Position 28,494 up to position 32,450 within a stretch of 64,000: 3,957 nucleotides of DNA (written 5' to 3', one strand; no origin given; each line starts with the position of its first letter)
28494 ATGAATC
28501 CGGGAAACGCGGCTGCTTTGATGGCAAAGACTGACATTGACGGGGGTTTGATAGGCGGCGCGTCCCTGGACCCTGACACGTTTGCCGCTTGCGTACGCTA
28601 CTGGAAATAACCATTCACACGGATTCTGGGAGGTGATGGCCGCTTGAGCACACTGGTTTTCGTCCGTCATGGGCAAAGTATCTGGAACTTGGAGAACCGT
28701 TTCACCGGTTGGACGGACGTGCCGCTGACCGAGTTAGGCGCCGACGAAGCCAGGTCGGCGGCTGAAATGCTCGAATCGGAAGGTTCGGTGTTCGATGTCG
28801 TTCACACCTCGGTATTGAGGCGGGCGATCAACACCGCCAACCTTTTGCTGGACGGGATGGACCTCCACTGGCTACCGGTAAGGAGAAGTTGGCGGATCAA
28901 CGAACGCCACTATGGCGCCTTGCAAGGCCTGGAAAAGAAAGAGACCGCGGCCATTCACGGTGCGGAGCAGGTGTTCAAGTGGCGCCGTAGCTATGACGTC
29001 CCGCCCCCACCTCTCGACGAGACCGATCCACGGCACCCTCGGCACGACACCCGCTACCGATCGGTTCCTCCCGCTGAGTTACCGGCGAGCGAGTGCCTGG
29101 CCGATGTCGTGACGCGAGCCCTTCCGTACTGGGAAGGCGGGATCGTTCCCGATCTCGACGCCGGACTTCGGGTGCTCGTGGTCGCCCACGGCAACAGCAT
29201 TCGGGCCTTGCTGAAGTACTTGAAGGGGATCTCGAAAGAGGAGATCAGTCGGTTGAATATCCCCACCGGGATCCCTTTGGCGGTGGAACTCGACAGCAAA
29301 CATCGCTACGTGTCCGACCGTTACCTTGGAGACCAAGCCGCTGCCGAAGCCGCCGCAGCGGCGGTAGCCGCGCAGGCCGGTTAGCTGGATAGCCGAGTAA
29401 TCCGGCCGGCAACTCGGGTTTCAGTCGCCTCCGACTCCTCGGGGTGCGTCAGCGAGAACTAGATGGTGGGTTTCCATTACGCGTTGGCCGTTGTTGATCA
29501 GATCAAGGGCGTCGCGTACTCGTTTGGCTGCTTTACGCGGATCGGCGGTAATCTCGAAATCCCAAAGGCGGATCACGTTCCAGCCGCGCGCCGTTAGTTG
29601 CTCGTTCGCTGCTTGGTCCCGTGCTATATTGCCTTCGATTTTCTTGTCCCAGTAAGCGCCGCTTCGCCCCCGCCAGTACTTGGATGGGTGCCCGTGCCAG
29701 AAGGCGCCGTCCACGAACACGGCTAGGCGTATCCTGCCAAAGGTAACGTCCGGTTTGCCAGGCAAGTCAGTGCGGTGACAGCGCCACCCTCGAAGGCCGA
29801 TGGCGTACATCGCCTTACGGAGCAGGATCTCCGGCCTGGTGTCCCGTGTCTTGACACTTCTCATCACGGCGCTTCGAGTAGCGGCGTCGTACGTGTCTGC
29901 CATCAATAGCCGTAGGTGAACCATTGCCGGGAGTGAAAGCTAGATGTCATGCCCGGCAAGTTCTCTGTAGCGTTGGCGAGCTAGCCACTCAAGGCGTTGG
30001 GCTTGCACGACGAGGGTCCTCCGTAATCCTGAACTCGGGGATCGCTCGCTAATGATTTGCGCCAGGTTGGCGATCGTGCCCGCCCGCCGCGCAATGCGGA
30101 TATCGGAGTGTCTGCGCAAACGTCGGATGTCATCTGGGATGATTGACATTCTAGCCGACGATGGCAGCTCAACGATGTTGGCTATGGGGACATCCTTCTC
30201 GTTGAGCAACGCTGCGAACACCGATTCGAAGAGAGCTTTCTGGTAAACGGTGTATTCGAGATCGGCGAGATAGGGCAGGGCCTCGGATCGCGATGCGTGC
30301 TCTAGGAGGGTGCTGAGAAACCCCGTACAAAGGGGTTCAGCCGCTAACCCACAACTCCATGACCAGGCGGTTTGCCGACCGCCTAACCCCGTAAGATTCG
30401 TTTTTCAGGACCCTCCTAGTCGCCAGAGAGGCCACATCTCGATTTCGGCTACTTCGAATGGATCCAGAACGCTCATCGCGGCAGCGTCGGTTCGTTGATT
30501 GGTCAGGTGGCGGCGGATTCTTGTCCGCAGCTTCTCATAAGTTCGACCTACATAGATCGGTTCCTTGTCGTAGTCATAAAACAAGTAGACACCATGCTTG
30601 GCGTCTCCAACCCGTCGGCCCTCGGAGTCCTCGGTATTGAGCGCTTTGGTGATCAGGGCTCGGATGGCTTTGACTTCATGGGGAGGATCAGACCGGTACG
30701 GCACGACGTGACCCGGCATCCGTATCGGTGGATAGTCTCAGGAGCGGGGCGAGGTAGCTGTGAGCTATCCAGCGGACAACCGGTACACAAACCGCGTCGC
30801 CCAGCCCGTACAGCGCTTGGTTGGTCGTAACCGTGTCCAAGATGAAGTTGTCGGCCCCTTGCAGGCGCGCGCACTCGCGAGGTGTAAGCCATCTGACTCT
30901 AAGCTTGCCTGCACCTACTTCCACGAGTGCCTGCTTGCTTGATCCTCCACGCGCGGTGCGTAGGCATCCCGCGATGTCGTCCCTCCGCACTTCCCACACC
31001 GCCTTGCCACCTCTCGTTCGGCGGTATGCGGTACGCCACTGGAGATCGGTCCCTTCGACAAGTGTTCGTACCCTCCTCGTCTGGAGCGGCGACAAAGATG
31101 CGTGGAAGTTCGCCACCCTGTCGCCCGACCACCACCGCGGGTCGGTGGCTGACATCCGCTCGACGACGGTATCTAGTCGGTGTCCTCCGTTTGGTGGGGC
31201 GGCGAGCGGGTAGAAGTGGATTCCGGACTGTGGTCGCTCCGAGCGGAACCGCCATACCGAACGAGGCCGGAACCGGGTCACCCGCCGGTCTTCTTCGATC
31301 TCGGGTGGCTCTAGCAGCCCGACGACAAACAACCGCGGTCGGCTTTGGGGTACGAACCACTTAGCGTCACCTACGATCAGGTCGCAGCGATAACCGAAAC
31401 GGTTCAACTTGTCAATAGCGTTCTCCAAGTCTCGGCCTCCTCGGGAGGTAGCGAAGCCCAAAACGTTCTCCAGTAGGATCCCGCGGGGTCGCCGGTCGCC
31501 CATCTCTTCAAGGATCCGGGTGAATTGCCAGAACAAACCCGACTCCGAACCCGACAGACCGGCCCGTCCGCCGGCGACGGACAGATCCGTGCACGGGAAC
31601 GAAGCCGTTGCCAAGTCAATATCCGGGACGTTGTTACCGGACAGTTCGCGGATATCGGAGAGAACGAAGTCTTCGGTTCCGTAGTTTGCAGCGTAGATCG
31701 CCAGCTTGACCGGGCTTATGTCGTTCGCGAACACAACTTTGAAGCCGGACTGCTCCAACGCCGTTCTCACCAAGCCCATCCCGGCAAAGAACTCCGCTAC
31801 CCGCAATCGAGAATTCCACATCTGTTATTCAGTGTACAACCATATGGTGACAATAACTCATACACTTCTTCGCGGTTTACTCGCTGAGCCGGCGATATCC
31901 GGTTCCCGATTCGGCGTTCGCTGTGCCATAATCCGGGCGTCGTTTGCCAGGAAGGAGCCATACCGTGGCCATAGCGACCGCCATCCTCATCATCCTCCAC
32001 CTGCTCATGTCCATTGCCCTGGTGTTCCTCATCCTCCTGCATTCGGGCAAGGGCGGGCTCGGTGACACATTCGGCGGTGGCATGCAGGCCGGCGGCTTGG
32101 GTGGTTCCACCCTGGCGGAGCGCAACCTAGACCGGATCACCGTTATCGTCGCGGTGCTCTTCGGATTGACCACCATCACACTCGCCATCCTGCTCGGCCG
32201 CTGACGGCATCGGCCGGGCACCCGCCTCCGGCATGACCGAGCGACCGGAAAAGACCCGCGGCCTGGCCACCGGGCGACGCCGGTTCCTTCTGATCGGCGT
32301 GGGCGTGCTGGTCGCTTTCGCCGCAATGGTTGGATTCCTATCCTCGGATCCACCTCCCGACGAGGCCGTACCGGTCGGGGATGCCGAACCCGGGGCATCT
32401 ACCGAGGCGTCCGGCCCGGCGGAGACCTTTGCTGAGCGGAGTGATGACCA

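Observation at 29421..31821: vsr + GIY-YIG endonuclease + C5-methyltransferase island whose endonuclease is split in frame by a 114-bp MITE insertion at a CTAG site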

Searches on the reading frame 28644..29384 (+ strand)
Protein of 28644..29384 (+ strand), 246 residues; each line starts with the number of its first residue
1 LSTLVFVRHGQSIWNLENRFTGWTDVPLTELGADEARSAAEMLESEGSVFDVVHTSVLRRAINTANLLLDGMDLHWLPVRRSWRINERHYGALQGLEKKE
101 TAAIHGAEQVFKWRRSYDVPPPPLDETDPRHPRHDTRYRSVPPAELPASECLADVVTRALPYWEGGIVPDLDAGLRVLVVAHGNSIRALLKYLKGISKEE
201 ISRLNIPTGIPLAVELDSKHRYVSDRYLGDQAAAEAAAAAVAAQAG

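Call 58: find_related_loci(query=window:28644-29384:+, collection=metagenome_contigs, flank=6000)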
Query window:28644-29384:+ (246 aa) in metagenome_contigs; peptide patterns used: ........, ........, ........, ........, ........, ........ (x = any residue, [..] = any of these).
600 stretches matched a pattern (row limit reached: there are more); 335 encode a relative of the query (tblastn E <= 1e-3); the best 80 are kept; 80 distinct loci.
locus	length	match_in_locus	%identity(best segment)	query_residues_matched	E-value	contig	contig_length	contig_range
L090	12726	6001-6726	81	1-231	2e-127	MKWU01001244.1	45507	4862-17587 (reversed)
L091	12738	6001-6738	61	1-244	2e-96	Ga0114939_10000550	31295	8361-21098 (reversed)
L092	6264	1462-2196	59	1-245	2e-96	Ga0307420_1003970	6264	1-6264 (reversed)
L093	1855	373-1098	67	4-245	2e-101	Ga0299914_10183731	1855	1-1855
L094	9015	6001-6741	61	1-245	1e-95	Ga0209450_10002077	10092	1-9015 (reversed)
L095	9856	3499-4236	62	1-244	9e-96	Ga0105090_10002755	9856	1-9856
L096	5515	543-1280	61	1-244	1e-95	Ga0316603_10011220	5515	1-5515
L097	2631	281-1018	61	1-244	2e-98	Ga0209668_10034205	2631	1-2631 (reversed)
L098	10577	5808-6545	61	1-244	2e-95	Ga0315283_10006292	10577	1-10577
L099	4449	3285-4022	61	1-244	3e-95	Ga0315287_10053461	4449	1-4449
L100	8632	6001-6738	60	1-244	6e-95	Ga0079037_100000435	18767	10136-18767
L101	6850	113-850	61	1-244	1e-94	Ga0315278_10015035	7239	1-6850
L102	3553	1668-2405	61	1-244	2e-95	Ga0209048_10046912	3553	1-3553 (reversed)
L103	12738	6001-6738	60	1-244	2e-94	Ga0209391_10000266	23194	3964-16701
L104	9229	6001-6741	62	1-245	9e-95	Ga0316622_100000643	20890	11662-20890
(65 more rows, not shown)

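Call 67: search_protein_families(library=pfam, proteins=[L090:7031-8032:-], max_evalue=0.01)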
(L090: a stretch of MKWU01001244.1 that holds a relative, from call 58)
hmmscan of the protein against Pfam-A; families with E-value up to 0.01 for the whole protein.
L090:7031-8032:- (333 aa): 4 families
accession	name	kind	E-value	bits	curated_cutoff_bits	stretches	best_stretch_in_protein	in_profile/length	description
PF00107.32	ADH_zinc_N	-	1.5e-24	86.8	31.8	1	170-295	3-128/129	Zinc-binding dehydrogenase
PF08240.17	ADH_N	-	1.7e-20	73.7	23.5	1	25-130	4-104/104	Alcohol dehydrogenase GroES-like domain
PF16912.11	Glu_dehyd_C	-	1.6e-10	41.3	34.9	1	156-328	29-206/211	Glucose dehydrogenase C-terminus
PF13602.12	ADH_zinc_N_2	-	5.9e-07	30.9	27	1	201-320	1-122/134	Zinc-binding dehydrogenase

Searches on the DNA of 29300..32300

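Call 63: search_rna_families(source=window, start=29300, end=32300, threshold=evalue, max_evalue=1)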
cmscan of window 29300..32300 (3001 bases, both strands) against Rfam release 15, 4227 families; matches with E-value up to 1: 0.
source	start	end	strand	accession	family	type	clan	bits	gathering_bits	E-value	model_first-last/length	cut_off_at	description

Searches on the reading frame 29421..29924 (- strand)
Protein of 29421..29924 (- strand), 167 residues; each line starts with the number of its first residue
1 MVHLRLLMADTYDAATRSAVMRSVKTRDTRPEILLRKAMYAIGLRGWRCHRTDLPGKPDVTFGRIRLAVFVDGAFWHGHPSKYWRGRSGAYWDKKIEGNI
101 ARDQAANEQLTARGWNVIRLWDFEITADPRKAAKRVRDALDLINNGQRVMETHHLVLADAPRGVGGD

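Call 5: search_protein_families(library=pfam, proteins=[window:29421-29924:-], max_evalue=1)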
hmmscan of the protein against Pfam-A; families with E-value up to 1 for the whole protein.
window:29421-29924:- (167 aa): 3 families
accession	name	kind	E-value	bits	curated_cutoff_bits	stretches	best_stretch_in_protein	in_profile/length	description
PF03852.21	Vsr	-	3.2e-27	94.6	27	1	9-80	1-71/74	DNA mismatch endonuclease Vsr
PF18741.7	MTES_1575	-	6.3e-07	29.8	38.2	1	97-140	53-96/96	REase_MTES_1575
PF04480.18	DUF559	-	0.0046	17.2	20.6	1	100-139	68-107/109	Protein of unknown function (DUF559)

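Call 13: search_protein_families(library=ncbifam, proteins=[window:29421-29924:-], max_evalue=1)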
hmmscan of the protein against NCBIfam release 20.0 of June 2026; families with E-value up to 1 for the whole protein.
window:29421-29924:- (167 aa): 2 families
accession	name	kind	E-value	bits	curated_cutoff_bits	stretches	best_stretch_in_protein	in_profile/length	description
TIGR00632.1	vsr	subfamily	3.8e-34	117.5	97.85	1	8-123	1-118/119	DNA mismatch endonuclease Vsr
NF058533.1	antiphage_ProA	equivalog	0.0031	14.9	1500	1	101-151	1664-1714/1903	anti-phage protein ProA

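Call 64: search_solved_structures(query=window:29421-29924:-, max_evalue=0.001, show_alignments=1)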
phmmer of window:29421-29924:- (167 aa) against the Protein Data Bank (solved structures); distinct sequences matched with E-value up to 0.001: 3.
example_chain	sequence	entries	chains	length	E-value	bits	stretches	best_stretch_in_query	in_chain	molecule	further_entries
1cw0_A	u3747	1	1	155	5e-17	65.5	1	9-127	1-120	PROTEIN (DNA MISMATCH ENDONUCLEASE)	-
1vsr_A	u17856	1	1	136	2.4e-10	43.7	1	41-127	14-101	PROTEIN (VSR ENDONUCLEASE)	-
1odg_A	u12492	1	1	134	3.3e-10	43.3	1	46-127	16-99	DNA MISMATCH ENDONUCLEASE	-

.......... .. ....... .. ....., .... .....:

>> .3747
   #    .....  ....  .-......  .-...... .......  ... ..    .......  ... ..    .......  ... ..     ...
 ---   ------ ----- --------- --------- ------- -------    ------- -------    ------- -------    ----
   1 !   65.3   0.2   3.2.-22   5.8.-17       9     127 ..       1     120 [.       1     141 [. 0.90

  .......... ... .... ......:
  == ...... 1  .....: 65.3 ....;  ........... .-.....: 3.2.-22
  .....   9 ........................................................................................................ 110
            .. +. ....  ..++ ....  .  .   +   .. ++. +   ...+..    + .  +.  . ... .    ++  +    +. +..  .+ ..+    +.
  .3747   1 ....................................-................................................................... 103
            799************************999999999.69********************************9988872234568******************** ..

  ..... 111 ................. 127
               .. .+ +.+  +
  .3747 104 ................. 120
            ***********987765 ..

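Call 68: search_protein_families(library=padloc, proteins=[window:29421-29924:-], max_evalue=0.01)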
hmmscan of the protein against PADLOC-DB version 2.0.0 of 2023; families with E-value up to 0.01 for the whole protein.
window:29421-29924:- (167 aa): 2 families
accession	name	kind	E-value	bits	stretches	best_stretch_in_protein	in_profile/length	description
PDLC03397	Vsr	-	2.4e-18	64.7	1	8-126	1-120/156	Type II nicking endonuclease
PDLC05009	PDC-S37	-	0.0054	12.5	1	102-145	1300-1343/1550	-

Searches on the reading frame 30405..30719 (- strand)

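Call 5: search_protein_families(library=pfam, proteins=[window:30405-30719:-], max_evalue=1)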
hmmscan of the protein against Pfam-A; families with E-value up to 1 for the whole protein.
window:30405-30719:- (104 aa): 1 family
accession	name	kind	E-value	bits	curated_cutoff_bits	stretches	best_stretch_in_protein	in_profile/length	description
PF01541.30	GIY-YIG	-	1.8e-07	31.8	22.6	1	41-99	1-58/78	GIY-YIG catalytic domain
